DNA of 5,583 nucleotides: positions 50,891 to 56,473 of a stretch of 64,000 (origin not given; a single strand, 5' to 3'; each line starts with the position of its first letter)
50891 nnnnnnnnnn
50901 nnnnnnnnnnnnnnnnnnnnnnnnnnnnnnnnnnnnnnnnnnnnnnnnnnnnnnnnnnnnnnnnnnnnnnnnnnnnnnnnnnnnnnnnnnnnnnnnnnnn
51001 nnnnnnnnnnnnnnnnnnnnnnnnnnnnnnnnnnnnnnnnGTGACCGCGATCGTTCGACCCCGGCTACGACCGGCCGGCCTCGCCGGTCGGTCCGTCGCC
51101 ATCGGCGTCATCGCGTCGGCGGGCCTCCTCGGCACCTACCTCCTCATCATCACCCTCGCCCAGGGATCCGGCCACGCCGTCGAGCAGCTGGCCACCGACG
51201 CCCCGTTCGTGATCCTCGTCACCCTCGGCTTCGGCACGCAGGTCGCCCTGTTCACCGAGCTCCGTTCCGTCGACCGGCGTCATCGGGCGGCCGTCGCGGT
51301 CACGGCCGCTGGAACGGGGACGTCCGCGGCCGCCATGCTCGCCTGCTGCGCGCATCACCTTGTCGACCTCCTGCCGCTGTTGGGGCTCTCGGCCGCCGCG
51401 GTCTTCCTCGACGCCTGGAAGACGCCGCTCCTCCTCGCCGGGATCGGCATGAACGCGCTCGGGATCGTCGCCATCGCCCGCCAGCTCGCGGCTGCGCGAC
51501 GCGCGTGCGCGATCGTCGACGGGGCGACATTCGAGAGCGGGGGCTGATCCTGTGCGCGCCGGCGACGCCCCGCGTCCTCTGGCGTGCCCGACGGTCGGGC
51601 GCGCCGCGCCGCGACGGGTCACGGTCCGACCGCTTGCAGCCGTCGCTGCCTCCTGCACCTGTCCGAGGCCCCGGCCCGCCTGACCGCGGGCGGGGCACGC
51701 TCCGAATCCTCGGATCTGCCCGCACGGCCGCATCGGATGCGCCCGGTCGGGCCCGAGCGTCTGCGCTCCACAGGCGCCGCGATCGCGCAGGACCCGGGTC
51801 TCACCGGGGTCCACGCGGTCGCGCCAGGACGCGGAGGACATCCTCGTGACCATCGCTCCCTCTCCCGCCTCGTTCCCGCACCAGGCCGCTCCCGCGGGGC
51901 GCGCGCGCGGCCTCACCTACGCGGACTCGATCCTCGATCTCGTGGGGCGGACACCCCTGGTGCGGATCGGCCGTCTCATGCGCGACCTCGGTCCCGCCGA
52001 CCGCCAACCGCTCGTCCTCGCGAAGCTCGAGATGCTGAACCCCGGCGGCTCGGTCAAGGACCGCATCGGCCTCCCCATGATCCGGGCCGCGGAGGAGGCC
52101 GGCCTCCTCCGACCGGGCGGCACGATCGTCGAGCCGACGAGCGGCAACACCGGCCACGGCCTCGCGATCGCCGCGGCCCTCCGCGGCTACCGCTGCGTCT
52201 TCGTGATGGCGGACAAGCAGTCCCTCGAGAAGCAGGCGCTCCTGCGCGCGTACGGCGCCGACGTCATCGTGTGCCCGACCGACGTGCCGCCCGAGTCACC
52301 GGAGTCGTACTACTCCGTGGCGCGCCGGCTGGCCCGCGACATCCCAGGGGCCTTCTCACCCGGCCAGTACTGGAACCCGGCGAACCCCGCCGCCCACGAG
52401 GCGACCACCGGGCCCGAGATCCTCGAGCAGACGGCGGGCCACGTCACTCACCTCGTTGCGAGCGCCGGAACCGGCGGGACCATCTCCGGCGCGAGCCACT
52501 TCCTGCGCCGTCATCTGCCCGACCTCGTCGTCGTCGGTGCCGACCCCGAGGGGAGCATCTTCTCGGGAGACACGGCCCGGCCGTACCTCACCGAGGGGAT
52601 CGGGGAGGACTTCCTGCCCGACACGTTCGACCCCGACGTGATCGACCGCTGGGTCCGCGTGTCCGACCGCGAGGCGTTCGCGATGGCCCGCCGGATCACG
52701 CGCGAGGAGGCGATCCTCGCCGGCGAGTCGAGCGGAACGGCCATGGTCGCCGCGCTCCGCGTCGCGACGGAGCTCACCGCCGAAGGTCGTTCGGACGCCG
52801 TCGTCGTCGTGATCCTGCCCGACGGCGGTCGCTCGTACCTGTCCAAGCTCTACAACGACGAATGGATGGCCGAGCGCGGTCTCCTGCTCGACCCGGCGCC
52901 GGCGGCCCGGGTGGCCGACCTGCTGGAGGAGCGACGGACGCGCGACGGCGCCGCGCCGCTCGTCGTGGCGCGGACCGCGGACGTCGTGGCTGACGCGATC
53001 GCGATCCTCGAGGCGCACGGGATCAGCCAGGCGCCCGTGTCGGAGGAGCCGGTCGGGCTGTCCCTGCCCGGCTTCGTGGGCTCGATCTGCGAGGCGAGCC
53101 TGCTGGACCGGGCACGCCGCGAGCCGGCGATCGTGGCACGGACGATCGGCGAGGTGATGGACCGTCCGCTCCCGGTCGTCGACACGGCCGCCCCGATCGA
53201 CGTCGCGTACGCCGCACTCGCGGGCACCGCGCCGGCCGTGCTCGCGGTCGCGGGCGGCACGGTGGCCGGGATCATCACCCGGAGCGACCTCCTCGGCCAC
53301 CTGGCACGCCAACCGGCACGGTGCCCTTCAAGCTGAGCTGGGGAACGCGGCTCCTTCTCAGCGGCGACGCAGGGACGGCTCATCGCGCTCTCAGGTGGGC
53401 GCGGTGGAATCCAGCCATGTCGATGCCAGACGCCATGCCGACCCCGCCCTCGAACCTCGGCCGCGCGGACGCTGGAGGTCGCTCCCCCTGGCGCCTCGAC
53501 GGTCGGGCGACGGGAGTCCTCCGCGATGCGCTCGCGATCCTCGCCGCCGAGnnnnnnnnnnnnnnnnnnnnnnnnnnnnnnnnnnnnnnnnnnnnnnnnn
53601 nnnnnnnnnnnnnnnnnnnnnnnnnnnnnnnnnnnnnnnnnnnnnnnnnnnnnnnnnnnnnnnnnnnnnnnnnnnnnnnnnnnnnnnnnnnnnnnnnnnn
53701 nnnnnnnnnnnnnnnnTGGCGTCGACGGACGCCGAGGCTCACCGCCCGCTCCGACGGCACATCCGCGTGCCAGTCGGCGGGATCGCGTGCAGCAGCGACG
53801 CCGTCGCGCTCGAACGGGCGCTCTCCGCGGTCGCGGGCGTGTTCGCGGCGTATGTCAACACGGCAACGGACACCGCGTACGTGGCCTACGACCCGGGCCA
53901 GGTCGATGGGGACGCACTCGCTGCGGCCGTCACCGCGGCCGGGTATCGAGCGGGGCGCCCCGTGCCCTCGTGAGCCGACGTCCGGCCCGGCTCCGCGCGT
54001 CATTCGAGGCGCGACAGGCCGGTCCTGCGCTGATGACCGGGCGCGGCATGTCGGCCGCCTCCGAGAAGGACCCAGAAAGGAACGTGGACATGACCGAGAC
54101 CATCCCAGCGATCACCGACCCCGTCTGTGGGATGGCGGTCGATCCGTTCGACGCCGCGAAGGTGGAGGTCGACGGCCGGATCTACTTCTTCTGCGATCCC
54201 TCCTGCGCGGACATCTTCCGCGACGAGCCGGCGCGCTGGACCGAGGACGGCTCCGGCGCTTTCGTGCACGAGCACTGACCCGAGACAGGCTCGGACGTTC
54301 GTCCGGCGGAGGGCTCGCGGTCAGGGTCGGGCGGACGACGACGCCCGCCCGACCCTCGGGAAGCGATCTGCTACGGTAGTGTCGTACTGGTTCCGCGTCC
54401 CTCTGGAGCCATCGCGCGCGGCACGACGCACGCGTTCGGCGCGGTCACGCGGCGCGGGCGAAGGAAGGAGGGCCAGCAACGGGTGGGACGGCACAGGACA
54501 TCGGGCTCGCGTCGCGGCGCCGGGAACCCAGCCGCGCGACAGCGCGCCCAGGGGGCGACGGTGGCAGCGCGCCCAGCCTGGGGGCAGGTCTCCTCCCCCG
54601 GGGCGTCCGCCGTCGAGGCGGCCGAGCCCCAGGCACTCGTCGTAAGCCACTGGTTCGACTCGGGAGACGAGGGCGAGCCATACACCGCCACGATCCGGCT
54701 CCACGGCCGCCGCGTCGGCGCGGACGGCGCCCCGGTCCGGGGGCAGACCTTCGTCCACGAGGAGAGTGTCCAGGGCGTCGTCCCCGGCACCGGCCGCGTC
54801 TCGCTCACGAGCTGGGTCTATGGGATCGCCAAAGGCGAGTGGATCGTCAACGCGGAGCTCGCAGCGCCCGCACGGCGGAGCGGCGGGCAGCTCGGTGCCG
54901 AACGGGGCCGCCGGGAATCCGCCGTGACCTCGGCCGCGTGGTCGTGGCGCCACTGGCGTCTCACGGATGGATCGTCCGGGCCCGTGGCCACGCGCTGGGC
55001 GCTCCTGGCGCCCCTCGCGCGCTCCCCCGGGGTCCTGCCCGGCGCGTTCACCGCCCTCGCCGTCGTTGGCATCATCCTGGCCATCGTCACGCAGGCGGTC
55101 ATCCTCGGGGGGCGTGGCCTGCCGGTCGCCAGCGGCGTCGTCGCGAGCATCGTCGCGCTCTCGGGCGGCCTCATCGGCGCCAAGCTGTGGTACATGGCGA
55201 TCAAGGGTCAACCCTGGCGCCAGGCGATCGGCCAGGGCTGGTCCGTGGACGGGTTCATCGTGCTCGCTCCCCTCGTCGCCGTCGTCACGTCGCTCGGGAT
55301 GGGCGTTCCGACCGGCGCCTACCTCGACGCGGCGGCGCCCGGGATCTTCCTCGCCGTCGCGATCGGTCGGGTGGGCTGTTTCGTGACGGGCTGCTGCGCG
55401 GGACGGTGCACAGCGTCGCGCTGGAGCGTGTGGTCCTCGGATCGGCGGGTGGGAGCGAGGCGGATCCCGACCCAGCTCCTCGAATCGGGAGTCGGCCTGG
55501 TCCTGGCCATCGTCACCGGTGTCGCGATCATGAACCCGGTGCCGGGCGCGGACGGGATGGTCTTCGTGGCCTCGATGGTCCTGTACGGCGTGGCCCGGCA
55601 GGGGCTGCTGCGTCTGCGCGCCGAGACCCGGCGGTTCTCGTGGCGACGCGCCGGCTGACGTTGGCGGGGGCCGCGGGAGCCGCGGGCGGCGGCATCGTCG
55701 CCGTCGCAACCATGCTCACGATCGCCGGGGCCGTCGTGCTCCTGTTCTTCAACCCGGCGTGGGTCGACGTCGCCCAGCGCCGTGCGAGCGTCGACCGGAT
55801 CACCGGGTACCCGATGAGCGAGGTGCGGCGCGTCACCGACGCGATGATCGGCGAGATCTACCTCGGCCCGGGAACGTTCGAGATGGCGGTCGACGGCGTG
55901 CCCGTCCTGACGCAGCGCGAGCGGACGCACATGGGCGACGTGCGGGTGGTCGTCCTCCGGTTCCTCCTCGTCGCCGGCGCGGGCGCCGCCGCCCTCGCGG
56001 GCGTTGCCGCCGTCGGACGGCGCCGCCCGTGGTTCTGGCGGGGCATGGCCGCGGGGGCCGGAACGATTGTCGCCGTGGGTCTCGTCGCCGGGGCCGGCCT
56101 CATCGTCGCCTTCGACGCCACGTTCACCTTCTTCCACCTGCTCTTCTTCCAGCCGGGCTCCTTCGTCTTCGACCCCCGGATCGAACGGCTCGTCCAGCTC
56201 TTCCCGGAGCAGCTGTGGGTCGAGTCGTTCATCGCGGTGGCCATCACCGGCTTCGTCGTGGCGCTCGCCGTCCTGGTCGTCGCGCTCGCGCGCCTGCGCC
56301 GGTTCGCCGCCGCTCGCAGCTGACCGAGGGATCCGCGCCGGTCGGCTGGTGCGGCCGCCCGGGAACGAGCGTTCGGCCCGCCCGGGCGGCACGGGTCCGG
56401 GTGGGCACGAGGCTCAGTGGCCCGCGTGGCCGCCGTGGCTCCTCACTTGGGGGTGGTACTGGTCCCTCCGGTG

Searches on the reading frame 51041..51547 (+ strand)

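Call 76: search_protein_families(library=pfam, max_evalue=0.01, proteins=[window:51041-51547:+])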
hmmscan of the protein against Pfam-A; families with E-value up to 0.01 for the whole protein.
window:51041-51547:+ (168 aa): 1 family
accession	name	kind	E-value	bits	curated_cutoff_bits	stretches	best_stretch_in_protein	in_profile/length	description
PF01545.26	Cation_efflux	-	0.0053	17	26.6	1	23-127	73-164/198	Cation efflux family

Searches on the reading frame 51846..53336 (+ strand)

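Call 47: search_protein_families(library=pfam, max_evalue=0.001, proteins=[window:51846-53336:+])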
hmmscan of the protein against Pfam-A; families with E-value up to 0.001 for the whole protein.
window:51846-53336:+ (496 aa): 2 families
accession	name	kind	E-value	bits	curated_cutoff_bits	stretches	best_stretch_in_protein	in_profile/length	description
PF00291.31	PALP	-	3.1e-71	240.5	35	1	30-326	2-295/295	Pyridoxal-phosphate dependent enzyme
PF00571.33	CBS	-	2e-07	31.7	24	1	434-487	1-56/57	CBS domain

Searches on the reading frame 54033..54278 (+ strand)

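Call 47: search_protein_families(library=pfam, max_evalue=0.001, proteins=[window:54033-54278:+])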
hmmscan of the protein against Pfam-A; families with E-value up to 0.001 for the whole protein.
window:54033-54278:+ (81 aa): 2 families
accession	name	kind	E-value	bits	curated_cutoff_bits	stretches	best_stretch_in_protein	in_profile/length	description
PF04945.19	YHS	-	3.3e-11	43.4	30.3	1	27-69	1-43/47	YHS domain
PF24273.1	TRASH_HVO_1752_C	-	2.2e-05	24.9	27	1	26-68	1-42/47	HVO_1752, C-terminal TRASH domain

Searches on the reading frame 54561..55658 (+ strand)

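Call 47: search_protein_families(library=pfam, max_evalue=0.001, proteins=[window:54561-55658:+])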
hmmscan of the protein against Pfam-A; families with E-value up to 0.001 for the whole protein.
window:54561-55658:+ (365 aa): 1 family
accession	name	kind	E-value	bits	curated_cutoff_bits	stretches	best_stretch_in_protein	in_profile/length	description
PF01790.23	LGT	-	7.6e-19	68.4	24.9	1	165-353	16-211/240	Prolipoprotein diacylglyceryl transferase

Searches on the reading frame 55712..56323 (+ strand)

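Call 47: search_protein_families(library=pfam, max_evalue=0.001, proteins=[window:55712-56323:+])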
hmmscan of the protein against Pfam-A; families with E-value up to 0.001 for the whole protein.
window:55712-56323:+ (203 aa): 1 family
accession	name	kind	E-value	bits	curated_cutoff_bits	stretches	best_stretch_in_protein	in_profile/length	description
PF07314.17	Lit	-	6e-17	62.7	24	1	3-169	11-176/176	Lipoprotein intramolecular transacylase Lit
